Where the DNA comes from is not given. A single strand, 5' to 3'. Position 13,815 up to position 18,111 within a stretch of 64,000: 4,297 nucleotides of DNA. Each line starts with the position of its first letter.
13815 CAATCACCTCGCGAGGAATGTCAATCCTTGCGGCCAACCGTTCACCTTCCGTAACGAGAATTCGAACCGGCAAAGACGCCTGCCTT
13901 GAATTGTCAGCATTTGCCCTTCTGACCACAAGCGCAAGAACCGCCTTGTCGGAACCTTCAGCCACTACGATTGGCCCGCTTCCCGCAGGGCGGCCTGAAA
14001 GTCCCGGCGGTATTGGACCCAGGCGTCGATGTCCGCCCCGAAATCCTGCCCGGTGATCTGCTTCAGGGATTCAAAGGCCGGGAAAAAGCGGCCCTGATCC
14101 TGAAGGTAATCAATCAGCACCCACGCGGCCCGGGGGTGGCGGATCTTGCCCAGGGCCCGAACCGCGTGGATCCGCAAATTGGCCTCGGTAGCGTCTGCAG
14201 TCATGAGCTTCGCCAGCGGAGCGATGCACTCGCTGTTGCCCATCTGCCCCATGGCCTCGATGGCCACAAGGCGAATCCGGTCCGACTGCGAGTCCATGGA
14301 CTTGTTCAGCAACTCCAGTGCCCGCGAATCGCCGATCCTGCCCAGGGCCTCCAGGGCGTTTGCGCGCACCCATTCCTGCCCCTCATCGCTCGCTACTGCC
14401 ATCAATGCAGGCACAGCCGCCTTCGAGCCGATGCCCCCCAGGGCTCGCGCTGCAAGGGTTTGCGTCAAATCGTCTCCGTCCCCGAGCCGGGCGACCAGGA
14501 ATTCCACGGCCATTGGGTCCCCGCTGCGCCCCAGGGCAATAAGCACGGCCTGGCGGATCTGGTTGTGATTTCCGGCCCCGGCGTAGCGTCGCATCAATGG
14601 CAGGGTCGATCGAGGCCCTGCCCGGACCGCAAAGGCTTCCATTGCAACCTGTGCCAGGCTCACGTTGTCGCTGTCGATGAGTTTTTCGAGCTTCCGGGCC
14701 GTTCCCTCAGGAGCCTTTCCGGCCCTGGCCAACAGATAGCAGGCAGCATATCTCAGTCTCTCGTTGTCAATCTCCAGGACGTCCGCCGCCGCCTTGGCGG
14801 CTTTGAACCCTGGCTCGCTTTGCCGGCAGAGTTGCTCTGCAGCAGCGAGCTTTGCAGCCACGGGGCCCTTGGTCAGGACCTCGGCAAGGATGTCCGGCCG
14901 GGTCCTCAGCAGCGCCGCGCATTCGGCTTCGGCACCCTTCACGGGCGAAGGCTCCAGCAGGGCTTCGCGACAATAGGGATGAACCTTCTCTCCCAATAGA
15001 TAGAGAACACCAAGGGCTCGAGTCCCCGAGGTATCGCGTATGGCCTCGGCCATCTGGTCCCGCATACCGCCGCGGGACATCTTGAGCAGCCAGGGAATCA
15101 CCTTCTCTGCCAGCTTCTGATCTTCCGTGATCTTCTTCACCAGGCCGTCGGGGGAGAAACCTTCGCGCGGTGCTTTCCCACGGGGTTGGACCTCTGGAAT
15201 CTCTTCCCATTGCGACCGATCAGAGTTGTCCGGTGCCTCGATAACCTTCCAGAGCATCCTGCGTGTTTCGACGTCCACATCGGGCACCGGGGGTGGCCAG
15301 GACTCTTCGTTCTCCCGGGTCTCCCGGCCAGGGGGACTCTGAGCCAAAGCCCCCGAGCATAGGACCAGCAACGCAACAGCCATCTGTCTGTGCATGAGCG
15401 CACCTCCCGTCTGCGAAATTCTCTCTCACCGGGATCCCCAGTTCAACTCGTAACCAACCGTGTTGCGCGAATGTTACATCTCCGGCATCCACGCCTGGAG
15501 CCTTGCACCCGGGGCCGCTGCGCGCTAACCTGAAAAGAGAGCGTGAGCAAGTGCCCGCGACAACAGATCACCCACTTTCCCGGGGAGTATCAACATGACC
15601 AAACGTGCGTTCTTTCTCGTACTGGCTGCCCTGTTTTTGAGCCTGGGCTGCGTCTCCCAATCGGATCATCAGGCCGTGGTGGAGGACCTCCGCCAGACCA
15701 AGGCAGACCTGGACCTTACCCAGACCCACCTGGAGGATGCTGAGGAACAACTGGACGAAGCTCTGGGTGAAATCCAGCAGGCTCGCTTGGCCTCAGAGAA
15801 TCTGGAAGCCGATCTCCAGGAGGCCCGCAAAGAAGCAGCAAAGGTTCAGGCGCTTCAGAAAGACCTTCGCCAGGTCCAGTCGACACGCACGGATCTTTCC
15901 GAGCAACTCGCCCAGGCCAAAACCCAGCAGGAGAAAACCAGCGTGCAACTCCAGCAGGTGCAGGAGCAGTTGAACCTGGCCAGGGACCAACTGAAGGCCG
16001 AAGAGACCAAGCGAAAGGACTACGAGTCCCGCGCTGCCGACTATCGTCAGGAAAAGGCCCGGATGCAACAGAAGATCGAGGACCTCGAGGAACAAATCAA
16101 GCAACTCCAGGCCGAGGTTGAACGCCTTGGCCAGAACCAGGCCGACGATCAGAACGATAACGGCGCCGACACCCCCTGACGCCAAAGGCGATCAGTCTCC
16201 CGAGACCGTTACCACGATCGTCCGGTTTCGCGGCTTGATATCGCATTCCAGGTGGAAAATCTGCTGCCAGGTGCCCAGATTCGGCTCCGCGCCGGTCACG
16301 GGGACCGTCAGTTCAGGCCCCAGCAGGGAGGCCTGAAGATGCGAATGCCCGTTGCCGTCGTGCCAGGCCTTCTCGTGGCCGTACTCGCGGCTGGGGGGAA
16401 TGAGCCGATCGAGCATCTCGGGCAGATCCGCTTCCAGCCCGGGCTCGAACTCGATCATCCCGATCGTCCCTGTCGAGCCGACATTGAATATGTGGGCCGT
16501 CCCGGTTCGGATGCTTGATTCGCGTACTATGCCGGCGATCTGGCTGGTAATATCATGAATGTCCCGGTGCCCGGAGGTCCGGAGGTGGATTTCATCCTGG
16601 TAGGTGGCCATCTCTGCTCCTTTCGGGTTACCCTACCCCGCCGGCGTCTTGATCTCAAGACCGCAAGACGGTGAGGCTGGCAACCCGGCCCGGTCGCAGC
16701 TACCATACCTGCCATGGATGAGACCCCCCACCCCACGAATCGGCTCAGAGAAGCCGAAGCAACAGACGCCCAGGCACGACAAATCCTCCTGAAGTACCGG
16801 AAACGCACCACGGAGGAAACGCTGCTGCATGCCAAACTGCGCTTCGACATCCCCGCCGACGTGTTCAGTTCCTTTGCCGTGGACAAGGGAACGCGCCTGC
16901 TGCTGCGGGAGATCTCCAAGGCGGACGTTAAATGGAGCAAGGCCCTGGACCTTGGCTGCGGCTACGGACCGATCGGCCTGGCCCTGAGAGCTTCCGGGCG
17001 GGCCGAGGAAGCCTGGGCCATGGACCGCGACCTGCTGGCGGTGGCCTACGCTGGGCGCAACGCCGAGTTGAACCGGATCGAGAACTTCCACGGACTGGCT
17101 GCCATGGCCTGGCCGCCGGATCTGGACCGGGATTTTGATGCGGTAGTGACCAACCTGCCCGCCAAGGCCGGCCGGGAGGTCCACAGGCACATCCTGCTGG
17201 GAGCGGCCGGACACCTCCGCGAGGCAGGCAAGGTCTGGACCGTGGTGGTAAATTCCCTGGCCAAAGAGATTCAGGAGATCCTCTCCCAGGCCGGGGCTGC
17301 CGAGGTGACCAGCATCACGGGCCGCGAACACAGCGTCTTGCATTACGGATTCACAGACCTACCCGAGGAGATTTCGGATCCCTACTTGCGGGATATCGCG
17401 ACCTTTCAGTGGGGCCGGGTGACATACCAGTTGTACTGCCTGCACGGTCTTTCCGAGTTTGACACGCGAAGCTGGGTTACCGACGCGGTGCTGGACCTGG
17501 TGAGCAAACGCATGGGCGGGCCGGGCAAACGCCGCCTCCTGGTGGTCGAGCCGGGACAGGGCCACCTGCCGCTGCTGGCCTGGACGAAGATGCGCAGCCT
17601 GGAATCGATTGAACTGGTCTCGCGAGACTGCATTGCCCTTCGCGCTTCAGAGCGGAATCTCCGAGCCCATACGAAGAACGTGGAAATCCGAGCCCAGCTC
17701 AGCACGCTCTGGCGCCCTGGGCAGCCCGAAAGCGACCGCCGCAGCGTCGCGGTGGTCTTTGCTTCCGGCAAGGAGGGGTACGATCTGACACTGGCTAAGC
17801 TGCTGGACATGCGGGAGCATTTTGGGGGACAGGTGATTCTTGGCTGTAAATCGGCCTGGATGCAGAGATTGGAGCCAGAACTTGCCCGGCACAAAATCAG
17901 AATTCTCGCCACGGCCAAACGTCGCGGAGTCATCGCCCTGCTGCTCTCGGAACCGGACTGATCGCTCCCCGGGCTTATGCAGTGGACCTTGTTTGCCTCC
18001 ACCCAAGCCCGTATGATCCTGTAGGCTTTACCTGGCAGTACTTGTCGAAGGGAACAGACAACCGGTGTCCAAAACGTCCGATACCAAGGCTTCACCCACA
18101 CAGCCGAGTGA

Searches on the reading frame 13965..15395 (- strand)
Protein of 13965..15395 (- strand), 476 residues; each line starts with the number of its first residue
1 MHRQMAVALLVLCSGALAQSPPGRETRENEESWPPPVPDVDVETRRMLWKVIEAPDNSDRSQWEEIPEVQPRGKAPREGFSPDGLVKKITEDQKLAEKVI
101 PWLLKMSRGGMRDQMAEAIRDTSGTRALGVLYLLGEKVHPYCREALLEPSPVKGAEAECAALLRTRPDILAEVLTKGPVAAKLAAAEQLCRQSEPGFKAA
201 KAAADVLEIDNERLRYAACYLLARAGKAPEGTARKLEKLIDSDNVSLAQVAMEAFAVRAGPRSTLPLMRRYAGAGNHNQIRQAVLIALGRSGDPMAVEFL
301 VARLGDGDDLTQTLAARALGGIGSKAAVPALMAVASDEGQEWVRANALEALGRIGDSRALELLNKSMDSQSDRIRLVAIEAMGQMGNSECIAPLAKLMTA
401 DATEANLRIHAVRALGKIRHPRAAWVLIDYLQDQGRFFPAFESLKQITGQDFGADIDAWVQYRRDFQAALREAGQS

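Call 78: search_protein_families(library=pfam, proteins=[window:13965-15395:-], max_evalue=0.0001)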
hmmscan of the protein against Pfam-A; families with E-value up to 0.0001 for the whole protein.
window:13965-15395:- (476 aa): 6 families
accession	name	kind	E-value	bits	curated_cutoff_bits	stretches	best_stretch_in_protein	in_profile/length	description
PF13646.12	HEAT_2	-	1.8e-36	124.7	27.7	3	298-382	2-87/88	HEAT repeats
PF03130.22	HEAT_PBS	-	1.1e-20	72.2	20.9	0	343-367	1-25/27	PBS lyase HEAT-like repeat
PF02985.28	HEAT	-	1.6e-08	34.4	23.5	0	361-386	3-28/31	HEAT repeat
PF13513.12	HEAT_EZ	-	2.8e-07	31.3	27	0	296-320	29-53/55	HEAT-like repeat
PF01347.28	Vitellogenin_N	-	1.2e-06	27.8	24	0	361-434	465-542/590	Lipoprotein amino terminal region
PF11838.14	ERAP1_C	-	7.3e-05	22.8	38.2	0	250-334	131-223/318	ERAP1-like C-terminal domain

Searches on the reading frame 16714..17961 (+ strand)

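Call 78: search_protein_families(library=pfam, proteins=[window:16714-17961:+], max_evalue=0.0001)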
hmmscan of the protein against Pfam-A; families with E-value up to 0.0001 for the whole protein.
window:16714-17961:+ (415 aa): 3 families
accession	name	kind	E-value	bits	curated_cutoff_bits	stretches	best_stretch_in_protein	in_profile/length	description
PF05175.20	MTS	-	5.9e-26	91.6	23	1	44-184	4-146/170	Methyltransferase small domain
PF06325.19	PrmA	-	3.5e-08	33.7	22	1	60-152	148-238/296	Ribosomal protein L11 methyltransferase (PrmA)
PF13649.12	Methyltransf_25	-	2.6e-05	25.3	27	1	78-167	2-92/97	Methyltransferase domain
